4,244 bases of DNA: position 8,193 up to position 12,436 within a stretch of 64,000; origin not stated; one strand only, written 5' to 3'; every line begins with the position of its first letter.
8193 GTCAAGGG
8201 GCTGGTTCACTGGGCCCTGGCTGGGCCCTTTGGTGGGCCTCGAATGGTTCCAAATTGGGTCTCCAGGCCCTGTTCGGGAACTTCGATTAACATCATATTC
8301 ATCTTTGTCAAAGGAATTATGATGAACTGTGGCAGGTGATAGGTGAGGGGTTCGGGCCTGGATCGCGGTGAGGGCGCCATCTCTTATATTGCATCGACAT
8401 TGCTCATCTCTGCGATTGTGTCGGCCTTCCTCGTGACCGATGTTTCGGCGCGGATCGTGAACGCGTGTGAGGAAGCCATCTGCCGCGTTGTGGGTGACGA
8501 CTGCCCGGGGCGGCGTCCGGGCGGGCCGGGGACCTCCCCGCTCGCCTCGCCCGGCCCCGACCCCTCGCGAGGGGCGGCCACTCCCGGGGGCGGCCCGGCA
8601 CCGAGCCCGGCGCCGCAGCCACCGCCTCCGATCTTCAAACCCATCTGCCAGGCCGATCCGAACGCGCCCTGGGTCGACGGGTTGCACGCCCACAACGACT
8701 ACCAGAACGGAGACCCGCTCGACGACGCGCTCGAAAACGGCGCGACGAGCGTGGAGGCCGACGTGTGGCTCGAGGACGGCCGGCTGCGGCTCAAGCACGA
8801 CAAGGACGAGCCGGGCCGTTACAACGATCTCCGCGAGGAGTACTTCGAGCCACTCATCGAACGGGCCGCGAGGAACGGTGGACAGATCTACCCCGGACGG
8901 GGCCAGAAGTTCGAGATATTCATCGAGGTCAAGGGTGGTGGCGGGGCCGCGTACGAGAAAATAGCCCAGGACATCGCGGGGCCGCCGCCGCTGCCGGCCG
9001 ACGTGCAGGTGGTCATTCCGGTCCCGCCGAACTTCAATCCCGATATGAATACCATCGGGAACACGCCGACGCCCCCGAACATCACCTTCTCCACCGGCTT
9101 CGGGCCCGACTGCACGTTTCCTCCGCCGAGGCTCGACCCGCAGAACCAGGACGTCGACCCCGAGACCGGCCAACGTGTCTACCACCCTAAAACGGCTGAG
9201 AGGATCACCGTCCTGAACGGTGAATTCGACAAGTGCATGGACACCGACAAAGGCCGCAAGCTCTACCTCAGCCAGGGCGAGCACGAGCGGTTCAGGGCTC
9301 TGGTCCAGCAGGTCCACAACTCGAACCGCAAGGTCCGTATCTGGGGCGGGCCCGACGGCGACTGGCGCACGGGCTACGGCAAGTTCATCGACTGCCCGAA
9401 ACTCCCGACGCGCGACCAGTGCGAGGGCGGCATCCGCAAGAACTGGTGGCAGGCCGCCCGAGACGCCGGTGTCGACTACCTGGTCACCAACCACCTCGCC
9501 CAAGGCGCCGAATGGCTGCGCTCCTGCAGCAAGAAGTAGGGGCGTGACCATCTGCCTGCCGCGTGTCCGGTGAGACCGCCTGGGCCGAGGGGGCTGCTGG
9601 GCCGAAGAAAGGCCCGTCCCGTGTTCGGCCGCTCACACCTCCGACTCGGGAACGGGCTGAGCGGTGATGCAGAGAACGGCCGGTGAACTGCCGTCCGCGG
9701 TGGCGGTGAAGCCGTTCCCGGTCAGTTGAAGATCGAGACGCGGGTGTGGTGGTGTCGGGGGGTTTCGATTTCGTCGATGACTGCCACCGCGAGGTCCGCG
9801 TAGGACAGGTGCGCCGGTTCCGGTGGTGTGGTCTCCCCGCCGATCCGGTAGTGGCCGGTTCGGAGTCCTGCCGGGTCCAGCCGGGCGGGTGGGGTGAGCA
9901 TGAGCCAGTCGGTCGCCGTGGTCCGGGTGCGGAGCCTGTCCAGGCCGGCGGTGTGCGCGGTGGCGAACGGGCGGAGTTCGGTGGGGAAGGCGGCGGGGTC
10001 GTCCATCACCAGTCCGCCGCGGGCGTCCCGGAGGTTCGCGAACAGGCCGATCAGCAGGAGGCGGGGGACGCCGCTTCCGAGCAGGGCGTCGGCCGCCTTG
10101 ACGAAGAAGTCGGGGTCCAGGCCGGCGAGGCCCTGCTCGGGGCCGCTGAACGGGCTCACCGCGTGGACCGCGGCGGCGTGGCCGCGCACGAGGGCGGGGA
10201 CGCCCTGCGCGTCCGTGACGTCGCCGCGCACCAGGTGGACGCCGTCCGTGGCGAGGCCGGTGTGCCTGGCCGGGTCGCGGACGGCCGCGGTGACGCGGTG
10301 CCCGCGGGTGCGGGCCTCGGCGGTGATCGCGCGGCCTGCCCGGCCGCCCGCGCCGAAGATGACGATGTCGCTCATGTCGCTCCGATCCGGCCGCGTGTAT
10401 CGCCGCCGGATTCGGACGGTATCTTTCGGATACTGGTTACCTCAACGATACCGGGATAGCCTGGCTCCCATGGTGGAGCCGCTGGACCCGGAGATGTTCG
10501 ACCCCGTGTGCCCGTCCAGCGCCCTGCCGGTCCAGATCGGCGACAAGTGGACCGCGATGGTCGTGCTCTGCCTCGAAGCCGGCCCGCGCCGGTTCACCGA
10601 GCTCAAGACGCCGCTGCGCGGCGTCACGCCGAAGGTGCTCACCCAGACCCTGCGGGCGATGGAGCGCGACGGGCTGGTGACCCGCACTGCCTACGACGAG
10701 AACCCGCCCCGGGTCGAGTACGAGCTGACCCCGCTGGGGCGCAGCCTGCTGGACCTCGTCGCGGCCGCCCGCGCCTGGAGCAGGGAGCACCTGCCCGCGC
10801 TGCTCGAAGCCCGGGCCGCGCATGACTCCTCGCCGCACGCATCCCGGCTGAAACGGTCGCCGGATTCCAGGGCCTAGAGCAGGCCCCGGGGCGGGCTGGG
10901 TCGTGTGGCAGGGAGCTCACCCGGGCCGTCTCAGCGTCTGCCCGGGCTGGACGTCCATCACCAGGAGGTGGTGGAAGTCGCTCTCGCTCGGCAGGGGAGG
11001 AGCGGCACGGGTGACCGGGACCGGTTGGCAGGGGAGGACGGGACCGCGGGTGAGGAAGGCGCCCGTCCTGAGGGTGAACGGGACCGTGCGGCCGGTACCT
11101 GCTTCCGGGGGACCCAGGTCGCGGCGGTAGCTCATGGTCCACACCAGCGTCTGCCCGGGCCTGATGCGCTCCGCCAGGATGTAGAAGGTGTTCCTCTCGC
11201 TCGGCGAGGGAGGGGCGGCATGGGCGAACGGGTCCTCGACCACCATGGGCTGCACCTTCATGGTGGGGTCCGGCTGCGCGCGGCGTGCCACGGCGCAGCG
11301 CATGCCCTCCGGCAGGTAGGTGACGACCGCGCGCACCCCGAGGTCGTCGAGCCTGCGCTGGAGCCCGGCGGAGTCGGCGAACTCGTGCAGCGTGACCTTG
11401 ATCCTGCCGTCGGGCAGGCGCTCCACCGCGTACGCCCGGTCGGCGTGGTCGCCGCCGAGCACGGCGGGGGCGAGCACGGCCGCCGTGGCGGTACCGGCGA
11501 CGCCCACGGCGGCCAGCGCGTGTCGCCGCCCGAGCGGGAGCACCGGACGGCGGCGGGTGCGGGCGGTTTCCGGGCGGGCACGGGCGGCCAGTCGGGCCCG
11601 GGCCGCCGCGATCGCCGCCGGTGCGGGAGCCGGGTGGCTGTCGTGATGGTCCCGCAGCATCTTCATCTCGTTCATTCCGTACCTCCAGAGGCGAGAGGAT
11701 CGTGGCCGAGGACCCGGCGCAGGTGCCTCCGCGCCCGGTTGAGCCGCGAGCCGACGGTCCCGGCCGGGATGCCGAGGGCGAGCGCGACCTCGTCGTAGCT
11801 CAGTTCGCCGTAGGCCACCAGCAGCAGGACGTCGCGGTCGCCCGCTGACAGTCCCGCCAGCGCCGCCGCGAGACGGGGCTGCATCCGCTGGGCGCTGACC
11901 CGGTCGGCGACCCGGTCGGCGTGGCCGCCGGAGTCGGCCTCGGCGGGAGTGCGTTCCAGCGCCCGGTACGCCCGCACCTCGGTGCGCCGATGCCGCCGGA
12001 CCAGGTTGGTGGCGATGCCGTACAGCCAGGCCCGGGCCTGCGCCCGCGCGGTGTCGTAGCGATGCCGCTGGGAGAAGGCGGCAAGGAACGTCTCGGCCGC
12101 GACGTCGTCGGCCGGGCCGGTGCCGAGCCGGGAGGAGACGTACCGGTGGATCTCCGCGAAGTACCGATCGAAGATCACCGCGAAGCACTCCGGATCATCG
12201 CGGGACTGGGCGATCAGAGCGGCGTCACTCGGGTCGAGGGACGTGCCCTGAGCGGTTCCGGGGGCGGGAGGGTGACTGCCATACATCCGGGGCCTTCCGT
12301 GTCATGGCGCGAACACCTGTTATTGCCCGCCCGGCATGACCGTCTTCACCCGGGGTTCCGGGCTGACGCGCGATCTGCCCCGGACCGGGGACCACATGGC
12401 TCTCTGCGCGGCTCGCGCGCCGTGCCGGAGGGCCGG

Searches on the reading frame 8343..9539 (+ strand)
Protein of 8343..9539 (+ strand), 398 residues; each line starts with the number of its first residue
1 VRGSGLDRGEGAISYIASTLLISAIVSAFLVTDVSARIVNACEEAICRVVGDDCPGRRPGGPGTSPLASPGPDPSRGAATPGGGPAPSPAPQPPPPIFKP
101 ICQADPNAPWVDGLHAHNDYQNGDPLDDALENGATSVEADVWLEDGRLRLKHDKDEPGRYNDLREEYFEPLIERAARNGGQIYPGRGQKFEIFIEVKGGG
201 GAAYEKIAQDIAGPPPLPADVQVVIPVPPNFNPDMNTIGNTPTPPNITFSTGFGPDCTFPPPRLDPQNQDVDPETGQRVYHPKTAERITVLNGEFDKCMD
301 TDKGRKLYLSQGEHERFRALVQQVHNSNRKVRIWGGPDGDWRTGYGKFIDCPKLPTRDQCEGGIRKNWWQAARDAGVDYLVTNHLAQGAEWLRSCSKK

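Call 33: search_protein_families(library=pfam, proteins=[window:8343-9539:+], max_evalue=0.001)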
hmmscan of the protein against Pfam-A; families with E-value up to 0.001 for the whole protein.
window:8343-9539:+ (398 aa): 1 family
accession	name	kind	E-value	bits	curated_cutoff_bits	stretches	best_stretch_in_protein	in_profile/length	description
PF13653.12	GDPD_2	-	0.00011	23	27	1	330-386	1-30/30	Glycerophosphoryl diester phosphodiesterase family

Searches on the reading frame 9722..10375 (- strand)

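Call 33: search_protein_families(library=pfam, proteins=[window:9722-10375:-], max_evalue=0.001)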
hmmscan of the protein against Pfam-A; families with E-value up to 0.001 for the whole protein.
window:9722-10375:- (217 aa): 4 families
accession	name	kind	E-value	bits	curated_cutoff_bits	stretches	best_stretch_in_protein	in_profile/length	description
PF13460.12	NAD_binding_10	-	4.1e-20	72.9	27.2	1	8-206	1-184/184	NAD(P)H-binding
PF05368.20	NmrA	-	6.7e-09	36.2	27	1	2-74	3-78/298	NmrA-like family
PF01370.27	Epimerase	-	9.3e-05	22.4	20.9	1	4-70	1-69/240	NAD dependent epimerase/dehydratase family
PF02254.24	TrkA_N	-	0.00074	20.3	23.8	0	4-58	1-54/116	TrkA-N domain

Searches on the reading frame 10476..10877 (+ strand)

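Call 33: search_protein_families(library=pfam, proteins=[window:10476-10877:+], max_evalue=0.001)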
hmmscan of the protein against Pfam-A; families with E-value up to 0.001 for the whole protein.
window:10476-10877:+ (133 aa): 2 families
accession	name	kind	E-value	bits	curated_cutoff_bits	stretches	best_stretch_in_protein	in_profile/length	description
PF01638.23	HxlR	-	2.1e-25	88.8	20.8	1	21-107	2-88/91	HxlR-like helix-turn-helix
PF03551.20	PadR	-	0.00013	22.3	27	1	57-92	36-73/75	Transcriptional regulator PadR-like family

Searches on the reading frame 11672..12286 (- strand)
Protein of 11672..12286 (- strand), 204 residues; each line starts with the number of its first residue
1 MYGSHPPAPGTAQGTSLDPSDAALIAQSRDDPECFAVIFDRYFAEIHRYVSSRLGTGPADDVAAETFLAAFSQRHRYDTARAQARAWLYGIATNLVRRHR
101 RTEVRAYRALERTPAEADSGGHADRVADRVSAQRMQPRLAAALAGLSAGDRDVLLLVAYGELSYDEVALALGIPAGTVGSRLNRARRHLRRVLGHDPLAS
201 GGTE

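Call 33: search_protein_families(library=pfam, proteins=[window:11672-12286:-], max_evalue=0.001)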
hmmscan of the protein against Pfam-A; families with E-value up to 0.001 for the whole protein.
window:11672-12286:- (204 aa): 4 families
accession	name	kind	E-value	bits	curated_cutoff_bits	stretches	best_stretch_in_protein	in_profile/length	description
PF08281.18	Sigma70_r4_2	-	3.4e-14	52.7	25.7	1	139-189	4-54/54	Sigma-70, region 4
PF04542.20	Sigma70_r2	-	2.7e-11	43.5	24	1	39-104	2-69/71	Sigma-70 region 2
PF04545.22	Sigma70_r4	-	2.4e-10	40.2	24.1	1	142-190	1-49/50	Sigma-70, region 4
PF07638.17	Sigma70_ECF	-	1.7e-05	25.3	21.1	1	24-192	7-182/185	ECF sigma factor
